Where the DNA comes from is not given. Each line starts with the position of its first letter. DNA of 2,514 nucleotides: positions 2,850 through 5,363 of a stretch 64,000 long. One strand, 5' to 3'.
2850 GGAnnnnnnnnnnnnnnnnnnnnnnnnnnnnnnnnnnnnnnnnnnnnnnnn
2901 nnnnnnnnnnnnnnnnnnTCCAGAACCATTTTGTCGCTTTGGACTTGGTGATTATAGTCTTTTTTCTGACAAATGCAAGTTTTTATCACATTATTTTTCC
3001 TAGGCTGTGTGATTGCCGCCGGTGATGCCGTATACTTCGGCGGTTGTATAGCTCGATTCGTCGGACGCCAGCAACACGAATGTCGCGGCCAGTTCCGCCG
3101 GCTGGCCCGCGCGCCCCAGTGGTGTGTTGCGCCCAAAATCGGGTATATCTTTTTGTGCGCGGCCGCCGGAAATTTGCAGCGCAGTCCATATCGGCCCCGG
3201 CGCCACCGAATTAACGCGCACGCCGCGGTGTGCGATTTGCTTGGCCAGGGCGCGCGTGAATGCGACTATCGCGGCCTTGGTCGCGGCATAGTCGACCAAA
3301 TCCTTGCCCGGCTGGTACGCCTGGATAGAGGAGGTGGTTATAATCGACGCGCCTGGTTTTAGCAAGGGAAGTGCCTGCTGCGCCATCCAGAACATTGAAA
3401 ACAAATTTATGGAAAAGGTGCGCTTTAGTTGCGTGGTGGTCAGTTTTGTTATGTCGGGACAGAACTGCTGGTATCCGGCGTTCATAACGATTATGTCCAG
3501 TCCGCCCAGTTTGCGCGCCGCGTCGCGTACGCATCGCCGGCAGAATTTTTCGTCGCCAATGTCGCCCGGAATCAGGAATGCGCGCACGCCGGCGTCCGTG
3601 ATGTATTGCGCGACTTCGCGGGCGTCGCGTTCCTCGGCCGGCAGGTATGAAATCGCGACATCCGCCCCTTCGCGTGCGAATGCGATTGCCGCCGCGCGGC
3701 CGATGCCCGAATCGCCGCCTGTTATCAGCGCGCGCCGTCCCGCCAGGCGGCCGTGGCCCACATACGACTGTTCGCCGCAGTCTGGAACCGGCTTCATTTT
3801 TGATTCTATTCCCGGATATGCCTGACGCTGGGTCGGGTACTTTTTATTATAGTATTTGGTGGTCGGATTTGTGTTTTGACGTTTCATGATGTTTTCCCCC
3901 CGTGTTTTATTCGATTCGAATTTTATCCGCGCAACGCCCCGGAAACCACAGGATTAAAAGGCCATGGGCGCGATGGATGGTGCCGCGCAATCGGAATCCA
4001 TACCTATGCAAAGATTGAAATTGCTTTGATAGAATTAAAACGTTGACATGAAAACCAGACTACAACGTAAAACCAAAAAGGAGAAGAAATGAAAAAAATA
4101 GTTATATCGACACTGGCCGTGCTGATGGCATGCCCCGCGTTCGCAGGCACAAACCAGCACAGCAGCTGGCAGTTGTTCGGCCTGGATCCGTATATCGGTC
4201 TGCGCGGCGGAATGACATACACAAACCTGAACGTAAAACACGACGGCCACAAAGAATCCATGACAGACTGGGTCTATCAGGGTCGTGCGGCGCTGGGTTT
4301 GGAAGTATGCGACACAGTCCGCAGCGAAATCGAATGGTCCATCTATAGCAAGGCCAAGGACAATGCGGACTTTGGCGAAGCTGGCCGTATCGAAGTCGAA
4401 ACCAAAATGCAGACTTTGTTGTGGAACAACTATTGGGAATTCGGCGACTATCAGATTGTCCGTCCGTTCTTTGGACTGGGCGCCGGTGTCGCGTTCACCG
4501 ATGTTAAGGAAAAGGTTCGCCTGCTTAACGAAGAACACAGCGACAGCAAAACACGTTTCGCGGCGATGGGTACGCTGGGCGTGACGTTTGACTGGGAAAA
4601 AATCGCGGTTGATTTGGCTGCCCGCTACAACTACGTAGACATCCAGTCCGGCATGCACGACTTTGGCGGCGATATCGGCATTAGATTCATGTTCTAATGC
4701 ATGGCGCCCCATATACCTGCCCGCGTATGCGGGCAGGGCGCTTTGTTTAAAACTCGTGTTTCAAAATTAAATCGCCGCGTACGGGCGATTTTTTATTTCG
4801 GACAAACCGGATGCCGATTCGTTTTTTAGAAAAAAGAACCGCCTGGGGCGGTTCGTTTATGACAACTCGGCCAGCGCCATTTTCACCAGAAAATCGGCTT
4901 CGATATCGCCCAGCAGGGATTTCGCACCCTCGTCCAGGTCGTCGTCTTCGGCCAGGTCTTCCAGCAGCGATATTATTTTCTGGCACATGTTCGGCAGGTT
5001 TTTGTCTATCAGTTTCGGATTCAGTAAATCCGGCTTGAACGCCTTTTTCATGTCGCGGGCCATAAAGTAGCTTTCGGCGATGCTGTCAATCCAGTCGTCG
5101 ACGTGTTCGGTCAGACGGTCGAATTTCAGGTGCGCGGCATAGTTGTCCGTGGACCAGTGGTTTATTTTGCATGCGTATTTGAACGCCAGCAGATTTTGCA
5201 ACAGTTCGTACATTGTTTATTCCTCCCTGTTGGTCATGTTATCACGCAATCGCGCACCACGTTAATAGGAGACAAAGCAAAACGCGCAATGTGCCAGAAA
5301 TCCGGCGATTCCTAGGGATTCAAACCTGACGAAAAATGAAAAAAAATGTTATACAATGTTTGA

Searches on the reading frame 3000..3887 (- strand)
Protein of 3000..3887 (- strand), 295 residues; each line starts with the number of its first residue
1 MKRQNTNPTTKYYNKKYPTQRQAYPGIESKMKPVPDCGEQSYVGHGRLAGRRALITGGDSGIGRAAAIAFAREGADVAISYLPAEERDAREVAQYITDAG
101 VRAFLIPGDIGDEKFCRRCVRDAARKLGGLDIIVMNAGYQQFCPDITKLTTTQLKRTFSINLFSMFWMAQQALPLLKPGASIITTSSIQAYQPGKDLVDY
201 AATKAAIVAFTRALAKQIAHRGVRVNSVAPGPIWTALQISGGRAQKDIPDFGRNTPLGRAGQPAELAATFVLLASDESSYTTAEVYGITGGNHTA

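Call 69: search_protein_families(library=pfam, proteins=[window:3000-3887:-], max_evalue=0.001)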
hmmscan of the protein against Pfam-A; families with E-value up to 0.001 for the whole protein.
window:3000-3887:- (295 aa): 4 families
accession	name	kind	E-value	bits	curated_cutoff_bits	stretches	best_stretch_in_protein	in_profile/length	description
PF13561.12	adh_short_C2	-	2.6e-58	197.9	27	1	59-293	5-236/236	Enoyl-(Acyl carrier protein) reductase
PF00106.31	adh_short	-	2.8e-47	161.1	26.6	1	53-239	3-188/195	short chain dehydrogenase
PF08659.16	KR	-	1.8e-09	38.2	22.6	1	54-232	4-177/180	KR domain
PF23441.1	SDR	-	6e-09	36.1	27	1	47-237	4-198/258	SDR-like rossmann domain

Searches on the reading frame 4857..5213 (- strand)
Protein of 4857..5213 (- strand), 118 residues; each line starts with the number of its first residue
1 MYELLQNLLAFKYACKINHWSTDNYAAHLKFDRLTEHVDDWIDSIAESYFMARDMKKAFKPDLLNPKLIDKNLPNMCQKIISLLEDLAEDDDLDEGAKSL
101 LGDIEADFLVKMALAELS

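Call 69: search_protein_families(library=pfam, proteins=[window:4857-5213:-], max_evalue=0.001)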
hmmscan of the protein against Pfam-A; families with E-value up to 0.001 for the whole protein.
window:4857-5213:- (118 aa): 1 family
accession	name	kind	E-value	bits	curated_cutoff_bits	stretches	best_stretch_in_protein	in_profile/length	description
PF19174.5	DUF5856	-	8.9e-08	33.5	34.6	1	19-106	1-85/94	Family of unknown function (DUF5856)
